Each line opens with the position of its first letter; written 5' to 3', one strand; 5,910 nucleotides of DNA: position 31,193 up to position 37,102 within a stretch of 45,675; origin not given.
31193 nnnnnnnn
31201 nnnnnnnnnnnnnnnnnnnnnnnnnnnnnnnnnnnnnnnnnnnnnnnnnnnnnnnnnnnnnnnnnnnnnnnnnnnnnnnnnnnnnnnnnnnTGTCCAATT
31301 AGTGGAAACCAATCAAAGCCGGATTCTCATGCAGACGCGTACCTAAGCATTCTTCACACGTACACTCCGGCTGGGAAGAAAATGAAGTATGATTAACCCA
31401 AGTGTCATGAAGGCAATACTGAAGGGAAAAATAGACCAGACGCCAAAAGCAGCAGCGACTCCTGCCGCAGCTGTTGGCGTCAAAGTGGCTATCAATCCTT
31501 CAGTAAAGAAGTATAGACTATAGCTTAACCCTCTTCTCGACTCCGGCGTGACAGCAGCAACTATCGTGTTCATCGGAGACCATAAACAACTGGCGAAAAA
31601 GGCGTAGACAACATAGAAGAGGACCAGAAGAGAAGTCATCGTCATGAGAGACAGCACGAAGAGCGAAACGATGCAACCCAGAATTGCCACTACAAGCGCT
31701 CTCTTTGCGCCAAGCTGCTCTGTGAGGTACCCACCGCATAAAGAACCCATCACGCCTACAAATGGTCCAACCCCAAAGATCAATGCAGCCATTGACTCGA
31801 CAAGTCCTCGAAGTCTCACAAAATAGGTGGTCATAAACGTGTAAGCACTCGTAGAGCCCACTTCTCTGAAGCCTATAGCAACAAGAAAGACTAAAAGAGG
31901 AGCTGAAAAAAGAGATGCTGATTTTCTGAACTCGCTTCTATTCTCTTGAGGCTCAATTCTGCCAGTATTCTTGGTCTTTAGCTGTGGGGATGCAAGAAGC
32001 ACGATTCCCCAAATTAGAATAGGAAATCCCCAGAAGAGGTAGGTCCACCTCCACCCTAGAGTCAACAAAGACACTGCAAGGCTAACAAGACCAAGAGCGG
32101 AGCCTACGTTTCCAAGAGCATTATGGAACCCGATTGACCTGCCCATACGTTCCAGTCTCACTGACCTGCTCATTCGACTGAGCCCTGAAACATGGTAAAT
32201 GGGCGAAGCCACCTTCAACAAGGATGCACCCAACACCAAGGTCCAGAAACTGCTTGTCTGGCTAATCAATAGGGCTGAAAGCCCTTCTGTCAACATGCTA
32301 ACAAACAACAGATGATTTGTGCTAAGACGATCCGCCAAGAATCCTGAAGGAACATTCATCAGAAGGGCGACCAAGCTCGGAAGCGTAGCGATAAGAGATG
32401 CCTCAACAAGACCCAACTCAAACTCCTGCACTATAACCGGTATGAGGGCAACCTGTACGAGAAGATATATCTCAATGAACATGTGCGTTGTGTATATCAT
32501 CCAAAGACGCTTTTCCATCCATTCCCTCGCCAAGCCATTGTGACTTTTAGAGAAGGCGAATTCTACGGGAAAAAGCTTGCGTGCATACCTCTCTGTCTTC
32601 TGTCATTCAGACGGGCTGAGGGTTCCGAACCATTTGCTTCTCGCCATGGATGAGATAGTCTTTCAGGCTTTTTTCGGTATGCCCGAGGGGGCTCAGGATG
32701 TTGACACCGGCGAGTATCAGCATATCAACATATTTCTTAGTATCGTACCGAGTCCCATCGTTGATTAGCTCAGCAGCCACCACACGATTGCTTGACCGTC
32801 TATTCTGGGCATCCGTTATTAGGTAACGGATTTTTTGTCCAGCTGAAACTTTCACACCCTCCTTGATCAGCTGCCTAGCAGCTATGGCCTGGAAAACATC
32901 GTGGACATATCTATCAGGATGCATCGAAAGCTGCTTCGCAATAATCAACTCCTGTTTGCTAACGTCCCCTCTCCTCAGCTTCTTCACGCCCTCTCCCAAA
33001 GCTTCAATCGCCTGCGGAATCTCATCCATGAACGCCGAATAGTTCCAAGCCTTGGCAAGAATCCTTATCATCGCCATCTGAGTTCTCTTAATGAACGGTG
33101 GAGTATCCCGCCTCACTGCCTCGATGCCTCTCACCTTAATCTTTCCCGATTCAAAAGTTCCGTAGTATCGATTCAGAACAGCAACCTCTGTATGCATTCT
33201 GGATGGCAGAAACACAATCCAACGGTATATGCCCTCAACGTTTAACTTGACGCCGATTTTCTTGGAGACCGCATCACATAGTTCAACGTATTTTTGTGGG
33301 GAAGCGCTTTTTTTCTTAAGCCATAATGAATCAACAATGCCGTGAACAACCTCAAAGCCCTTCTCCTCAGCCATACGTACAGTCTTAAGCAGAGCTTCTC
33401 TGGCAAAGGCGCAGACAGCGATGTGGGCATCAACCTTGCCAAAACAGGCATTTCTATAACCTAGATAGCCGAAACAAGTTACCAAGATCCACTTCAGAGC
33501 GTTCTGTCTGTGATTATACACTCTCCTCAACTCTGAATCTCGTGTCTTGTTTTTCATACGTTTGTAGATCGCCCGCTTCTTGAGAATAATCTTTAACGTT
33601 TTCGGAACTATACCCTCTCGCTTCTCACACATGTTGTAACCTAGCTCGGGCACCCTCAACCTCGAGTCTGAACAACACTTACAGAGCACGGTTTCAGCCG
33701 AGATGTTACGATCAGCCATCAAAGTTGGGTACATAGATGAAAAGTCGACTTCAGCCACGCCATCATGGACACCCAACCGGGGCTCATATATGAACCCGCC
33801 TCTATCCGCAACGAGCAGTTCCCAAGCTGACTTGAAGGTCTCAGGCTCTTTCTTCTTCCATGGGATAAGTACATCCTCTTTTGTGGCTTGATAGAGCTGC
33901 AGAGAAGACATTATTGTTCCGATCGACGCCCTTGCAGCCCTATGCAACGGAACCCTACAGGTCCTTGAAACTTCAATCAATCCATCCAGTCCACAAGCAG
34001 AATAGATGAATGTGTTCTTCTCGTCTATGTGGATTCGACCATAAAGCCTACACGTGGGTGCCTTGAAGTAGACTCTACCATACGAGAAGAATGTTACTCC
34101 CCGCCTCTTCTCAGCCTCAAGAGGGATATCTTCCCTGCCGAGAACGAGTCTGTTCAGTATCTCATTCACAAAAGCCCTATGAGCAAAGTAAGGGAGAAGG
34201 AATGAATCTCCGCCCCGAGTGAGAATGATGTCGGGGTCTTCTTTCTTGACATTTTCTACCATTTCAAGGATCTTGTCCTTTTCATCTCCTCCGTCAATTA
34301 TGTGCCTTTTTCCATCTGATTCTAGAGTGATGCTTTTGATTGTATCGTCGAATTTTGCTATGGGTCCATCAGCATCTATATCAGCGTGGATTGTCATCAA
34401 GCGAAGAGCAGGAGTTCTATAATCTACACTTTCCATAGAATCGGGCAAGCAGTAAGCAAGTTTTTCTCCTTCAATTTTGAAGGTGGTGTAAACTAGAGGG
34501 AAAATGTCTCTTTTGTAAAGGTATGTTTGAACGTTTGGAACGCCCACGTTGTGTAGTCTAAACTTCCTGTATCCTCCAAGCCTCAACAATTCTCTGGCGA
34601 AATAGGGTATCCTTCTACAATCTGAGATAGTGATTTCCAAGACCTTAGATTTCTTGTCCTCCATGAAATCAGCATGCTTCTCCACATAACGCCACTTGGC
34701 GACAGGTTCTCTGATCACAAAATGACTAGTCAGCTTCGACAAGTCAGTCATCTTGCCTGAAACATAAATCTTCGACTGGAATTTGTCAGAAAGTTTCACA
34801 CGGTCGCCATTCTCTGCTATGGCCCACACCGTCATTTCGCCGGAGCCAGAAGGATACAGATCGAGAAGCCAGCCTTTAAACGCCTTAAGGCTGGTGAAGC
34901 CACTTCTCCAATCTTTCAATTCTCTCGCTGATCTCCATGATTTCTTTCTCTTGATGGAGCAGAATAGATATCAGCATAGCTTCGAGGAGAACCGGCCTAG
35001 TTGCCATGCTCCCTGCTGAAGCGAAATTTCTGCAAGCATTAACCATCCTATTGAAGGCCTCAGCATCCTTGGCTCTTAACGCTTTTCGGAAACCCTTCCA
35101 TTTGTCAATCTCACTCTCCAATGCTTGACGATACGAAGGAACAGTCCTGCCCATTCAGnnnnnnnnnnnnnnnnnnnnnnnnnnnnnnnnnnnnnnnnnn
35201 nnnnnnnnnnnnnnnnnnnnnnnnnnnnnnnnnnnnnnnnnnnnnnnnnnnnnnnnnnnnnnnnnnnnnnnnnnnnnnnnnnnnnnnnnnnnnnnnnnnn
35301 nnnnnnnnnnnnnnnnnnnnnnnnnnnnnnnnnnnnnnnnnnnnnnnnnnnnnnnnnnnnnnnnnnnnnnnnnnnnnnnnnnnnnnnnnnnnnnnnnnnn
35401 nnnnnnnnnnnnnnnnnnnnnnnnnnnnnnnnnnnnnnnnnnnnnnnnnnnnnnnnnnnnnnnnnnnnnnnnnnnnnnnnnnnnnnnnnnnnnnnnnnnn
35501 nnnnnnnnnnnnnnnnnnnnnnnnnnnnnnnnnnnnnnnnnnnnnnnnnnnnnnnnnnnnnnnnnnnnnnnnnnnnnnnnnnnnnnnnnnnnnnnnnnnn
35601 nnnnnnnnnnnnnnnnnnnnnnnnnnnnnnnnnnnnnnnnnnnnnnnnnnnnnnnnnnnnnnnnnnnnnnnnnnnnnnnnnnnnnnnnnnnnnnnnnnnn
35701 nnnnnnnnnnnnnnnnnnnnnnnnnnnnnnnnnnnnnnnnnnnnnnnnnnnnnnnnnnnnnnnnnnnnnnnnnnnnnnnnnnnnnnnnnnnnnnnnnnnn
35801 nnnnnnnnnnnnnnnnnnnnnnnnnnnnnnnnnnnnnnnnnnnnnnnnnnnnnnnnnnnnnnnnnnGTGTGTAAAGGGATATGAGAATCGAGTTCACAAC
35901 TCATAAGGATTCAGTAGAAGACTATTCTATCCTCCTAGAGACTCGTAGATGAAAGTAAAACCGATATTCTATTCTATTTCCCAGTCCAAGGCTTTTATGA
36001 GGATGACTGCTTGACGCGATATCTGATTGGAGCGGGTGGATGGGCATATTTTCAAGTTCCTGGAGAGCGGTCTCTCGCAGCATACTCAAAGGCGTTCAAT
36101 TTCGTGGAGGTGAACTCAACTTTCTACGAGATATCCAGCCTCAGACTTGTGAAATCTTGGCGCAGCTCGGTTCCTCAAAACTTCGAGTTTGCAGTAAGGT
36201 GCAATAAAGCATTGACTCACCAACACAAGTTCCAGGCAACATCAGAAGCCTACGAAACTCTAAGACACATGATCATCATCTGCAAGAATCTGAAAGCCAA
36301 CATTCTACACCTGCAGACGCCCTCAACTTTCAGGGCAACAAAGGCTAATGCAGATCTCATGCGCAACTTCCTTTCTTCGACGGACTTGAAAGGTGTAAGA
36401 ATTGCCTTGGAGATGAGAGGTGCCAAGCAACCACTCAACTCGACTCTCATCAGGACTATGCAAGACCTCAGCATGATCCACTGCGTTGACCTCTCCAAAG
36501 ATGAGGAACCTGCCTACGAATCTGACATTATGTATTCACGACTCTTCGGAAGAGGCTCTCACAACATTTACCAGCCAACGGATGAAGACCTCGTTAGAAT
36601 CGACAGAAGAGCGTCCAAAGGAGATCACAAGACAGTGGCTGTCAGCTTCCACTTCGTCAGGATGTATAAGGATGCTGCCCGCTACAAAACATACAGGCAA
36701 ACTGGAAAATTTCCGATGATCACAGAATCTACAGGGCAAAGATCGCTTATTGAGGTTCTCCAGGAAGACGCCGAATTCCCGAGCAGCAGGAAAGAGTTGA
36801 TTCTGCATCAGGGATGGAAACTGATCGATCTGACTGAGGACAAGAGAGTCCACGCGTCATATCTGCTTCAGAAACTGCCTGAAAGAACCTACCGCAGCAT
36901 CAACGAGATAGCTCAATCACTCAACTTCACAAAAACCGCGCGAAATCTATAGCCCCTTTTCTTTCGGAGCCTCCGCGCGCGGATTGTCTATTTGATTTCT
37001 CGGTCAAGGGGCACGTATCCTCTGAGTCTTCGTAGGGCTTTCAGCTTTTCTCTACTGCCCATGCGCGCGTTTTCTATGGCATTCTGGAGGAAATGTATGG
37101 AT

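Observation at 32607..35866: Operon of an inactivated RecA/RadB paralog, an 89-aa protein and the divergent PolB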

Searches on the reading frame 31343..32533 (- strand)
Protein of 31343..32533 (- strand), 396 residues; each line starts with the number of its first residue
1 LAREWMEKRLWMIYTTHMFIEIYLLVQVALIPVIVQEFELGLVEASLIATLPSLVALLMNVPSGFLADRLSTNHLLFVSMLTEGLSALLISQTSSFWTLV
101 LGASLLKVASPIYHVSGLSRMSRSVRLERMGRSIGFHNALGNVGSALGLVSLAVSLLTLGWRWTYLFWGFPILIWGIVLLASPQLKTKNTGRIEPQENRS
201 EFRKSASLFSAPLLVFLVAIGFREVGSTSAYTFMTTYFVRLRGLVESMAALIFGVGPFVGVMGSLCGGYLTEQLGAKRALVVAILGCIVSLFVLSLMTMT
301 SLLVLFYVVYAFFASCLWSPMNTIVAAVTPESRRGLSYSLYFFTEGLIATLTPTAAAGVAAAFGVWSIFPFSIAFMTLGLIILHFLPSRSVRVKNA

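Call 14: search_protein_families(library=pfam, proteins=[window:31343-32533:-], max_evalue=0.01)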
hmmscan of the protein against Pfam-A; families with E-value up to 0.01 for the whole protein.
window:31343-32533:- (396 aa): 2 families
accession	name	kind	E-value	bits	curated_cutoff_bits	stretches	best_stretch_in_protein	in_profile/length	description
PF07690.21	MFS_1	-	5e-39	134.6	33.4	2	28-312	16-303/347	Major Facilitator Superfamily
PF12832.13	MFS_1_like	-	4.4e-08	33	25.2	1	160-341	158-342/373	MFS_1 like family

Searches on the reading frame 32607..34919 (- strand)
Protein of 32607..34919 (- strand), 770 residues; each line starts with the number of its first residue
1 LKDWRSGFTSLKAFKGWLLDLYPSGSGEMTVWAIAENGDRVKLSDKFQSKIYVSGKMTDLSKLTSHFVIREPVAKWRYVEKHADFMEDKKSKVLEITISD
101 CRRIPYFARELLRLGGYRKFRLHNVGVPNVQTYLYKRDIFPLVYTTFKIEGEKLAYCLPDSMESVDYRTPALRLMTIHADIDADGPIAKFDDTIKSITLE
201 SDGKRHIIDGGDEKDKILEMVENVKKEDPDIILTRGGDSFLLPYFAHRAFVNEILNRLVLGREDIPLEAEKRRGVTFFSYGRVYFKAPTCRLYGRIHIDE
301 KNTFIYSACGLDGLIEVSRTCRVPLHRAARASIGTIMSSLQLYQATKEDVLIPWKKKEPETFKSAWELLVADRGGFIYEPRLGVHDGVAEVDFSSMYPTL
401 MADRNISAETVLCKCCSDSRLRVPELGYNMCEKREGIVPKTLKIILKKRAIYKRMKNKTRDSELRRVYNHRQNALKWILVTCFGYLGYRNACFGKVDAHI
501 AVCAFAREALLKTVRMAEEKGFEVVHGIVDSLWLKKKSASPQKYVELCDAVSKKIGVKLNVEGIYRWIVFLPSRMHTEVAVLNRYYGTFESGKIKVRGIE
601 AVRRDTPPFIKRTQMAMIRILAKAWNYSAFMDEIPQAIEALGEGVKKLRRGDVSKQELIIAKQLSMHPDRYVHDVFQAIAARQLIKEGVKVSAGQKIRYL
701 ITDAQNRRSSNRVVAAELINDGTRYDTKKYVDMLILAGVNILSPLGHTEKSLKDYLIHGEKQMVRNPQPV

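Call 4: search_protein_families(library=ncbifam, proteins=[window:32607-34919:-], max_evalue=0.1)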
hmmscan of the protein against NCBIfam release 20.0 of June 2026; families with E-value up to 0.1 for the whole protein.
window:32607-34919:- (770 aa): 9 families
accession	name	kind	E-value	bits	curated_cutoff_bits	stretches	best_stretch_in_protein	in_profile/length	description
NF004418.0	PRK05761.1-4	subfamily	3.2e-121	405.8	692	1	25-760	9-708/717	type B DNA-directed DNA polymerase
NF004416.0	PRK05761.1-2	equivalog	1.2e-111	374.2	516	1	191-738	144-642/665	type B DNA-directed DNA polymerase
NF004417.0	PRK05761.1-3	equivalog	1.9e-56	191.6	780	1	314-746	423-845/858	DNA-directed DNA polymerase I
NF004419.0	PRK05761.1-5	equivalog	3.9e-45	154.2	1285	1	314-735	490-903/932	DNA-directed DNA polymerase I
NF004415.0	PRK05761.1-1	equivalog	4.7e-35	120.7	1289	1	314-734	432-846/883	DNA-directed DNA polymerase I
TIGR00592.1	pol2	superfamily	5.2e-33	114.2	239.95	1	373-739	801-1171/1176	DNA polymerase (pol2)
NF004421.0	PRK05762.1-2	equivalog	3.1e-17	62.1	570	1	370-704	409-747/795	DNA polymerase II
NF004422.0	PRK05762.1-4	equivalog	3.2e-10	39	1103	1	372-676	403-706/789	DNA polymerase II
NF004420.0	PRK05762.1-1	equivalog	4.2e-07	29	1435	1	371-688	398-712/783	DNA polymerase II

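Call 5: search_protein_families(library=pfam, proteins=[window:32607-34919:-], max_evalue=0.1)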
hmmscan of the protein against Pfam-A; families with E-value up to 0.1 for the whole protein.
window:32607-34919:- (770 aa): 2 families
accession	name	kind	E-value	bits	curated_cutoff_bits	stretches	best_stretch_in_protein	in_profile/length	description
PF00136.26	DNA_pol_B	-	2.2e-36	126.1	23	1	339-744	17-452/453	DNA polymerase family B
PF03104.25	DNA_pol_B_exo1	-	0.0028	17.5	23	1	203-266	134-195/242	DNA polymerase family B, exonuclease domain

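Call 29: search_solved_structures(query=window:32607-34919:-, max_evalue=1e-10, show_alignments=1)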
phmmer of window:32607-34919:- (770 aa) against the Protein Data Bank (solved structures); distinct sequences matched with E-value up to 1e-10: 56.
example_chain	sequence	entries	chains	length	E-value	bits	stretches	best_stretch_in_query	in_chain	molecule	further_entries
5mdn_A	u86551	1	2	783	1.8e-45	158.5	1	285-754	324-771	DNA polymerase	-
5h12_A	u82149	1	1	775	2.3e-45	158.1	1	316-752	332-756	Deep Vent DNA Polymerase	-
4fm2_A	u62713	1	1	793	7e-45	156.5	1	316-753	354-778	DNA polymerase 1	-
4flt_A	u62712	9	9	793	1.2e-44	155.7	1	316-753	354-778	DNA polymerase 1 | Pyrococcus abyssi B family DNA polymerase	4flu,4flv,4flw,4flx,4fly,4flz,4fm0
2jgu_A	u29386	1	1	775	9.5e-43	149.5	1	311-753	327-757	DNA POLYMERASE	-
3a2f_A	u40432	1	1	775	2.7e-42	148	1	311-753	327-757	DNA polymerase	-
4ahc_A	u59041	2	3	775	2.8e-42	147.9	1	311-753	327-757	DNA POLYMERASE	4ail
6wya_A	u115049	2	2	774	9.2e-42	146.2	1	316-753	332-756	DNA polymerase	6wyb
8s84_A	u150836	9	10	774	9.5e-42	146.2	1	316-753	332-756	DNA polymerase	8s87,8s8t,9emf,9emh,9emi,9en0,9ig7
1qht_A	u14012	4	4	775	1.5e-41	145.6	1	317-753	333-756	PROTEIN (DNA POLYMERASE) | DNA polymerase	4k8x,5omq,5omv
6is7_A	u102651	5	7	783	7.4e-41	143.2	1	317-753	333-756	DNA polymerase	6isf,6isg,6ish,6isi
4k8z_A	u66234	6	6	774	8.9e-41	142.9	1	316-753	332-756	DNA polymerase | DNA polymerase,DNA polymerase,DNA polymerase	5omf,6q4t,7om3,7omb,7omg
1wns_A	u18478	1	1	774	1e-40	142.7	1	316-753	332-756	DNA POLYMERASE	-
2xhb_A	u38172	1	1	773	1.6e-40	142.1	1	317-753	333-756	DNA POLYMERASE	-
2vwj_A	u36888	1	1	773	1.8e-40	142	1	317-753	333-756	DNA POLYMERASE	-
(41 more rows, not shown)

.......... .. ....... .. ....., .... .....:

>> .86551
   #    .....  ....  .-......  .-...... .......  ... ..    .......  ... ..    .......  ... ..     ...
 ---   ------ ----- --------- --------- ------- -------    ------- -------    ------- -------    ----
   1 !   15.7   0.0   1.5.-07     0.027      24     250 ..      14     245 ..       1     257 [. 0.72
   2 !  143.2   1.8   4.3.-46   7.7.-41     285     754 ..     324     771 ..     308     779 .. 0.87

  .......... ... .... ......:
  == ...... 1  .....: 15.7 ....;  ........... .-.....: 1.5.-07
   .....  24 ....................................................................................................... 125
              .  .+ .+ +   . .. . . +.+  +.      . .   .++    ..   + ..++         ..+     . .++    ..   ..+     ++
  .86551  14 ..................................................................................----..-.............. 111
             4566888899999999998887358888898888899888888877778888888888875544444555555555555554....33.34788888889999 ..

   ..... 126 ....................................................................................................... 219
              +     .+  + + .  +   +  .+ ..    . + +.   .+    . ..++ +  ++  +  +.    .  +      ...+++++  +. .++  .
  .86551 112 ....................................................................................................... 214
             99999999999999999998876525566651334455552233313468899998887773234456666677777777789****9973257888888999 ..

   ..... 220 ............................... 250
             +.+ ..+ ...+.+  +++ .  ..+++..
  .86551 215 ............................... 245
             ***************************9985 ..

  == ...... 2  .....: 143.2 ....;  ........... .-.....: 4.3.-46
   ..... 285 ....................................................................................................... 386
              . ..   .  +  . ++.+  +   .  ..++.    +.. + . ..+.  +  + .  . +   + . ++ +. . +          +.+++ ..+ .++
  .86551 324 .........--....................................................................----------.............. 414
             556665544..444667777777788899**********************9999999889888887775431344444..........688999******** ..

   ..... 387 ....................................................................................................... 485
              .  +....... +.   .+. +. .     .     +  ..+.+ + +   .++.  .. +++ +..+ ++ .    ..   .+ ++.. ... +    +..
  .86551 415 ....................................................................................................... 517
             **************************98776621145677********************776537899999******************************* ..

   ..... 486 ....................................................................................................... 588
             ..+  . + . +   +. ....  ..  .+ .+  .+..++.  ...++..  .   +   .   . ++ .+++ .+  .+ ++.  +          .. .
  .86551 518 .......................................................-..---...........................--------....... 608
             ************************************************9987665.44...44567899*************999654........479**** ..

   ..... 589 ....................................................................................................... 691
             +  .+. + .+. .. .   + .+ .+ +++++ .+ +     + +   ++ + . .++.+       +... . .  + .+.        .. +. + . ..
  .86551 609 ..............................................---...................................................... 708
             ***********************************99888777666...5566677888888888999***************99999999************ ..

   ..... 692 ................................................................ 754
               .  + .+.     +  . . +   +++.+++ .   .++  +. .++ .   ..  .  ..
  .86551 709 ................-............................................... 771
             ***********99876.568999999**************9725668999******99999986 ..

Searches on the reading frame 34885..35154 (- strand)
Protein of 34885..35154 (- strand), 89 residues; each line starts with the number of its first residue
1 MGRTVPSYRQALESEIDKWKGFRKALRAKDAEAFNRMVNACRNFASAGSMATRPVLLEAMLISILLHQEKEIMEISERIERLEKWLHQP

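Call 4: search_protein_families(library=ncbifam, proteins=[window:34885-35154:-], max_evalue=0.1)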
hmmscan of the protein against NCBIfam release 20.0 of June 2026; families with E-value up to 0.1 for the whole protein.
window:34885-35154:- (89 aa): 0 families

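Call 5: search_protein_families(library=pfam, proteins=[window:34885-35154:-], max_evalue=0.1)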
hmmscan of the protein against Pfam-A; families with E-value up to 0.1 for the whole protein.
window:34885-35154:- (89 aa): 2 families
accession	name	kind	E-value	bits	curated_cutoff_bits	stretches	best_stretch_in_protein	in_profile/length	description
PF20648.2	DUF6809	-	0.061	14.6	27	0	5-48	23-66/85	Family of unknown function (DUF6809)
PF07820.17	TraC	-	0.094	13.5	27.7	0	12-37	7-32/88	TraC-like protein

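Call 37: find_homologous_proteins(query=window:34885-35154:-, max_evalue=0.001)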
Query window:34885-35154:- (89 aa): 452 proteins with E <= 0.001 among 452 candidates; the best 120 are listed.
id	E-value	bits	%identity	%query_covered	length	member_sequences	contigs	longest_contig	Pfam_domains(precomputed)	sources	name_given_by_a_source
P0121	6.4e-51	188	100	100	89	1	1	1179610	PF26485.1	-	-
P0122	3.2e-49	182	97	100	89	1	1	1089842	PF26485.1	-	-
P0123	1.1e-45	171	91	100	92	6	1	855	PF26485.1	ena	-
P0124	2.9e-44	166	89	100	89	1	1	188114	PF26485.1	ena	-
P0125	5.7e-44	165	88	100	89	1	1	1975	PF26485.1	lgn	-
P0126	4.1e-43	163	87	100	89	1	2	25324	PF26485.1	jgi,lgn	-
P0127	4.2e-43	163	88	100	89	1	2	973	PF26485.1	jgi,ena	jgi:hypothetical protein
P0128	7.6e-43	162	87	100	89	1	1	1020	PF26485.1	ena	-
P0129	1.6e-41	158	85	100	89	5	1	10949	PF26485.1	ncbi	-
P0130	2.2e-41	157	85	100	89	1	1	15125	PF26485.1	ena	-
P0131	3.9e-41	156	88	82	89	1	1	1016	PF26485.1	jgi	-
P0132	4.7e-41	156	83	100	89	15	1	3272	PF26485.1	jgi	-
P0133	6.4e-41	156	85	98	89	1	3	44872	PF26485.1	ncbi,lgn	ncbi:MAG: hypothetical protein ACE5L6_01395 [Candidatus Bathyarchaeia archaeon]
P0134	1.1e-40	155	83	100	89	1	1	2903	PF26485.1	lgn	-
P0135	2.0e-40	154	83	100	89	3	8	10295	PF26485.1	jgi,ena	-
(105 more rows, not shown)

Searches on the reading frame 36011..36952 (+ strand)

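Call 14: search_protein_families(library=pfam, proteins=[window:36011-36952:+], max_evalue=0.01)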
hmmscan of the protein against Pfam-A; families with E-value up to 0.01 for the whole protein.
window:36011-36952:+ (313 aa): 2 families
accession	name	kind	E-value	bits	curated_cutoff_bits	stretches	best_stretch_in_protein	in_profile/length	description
PF01904.24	DUF72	-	1.3e-29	104.3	25.3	1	16-214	5-200/217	Protein of unknown function DUF72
PF11387.14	DUF2795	-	0.0037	17.5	25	0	285-301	38-54/54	Protein of unknown function (DUF2795)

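Call 44: search_protein_families(library=ncbifam, proteins=[window:36011-36952:+], max_evalue=0.001)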
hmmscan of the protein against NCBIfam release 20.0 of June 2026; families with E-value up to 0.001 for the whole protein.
window:36011-36952:+ (313 aa): 1 family
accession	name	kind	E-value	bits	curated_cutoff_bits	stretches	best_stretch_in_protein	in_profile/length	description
NF007637.0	PRK10302.1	equivalog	6.4e-11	42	412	1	17-123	17-120/272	hypothetical protein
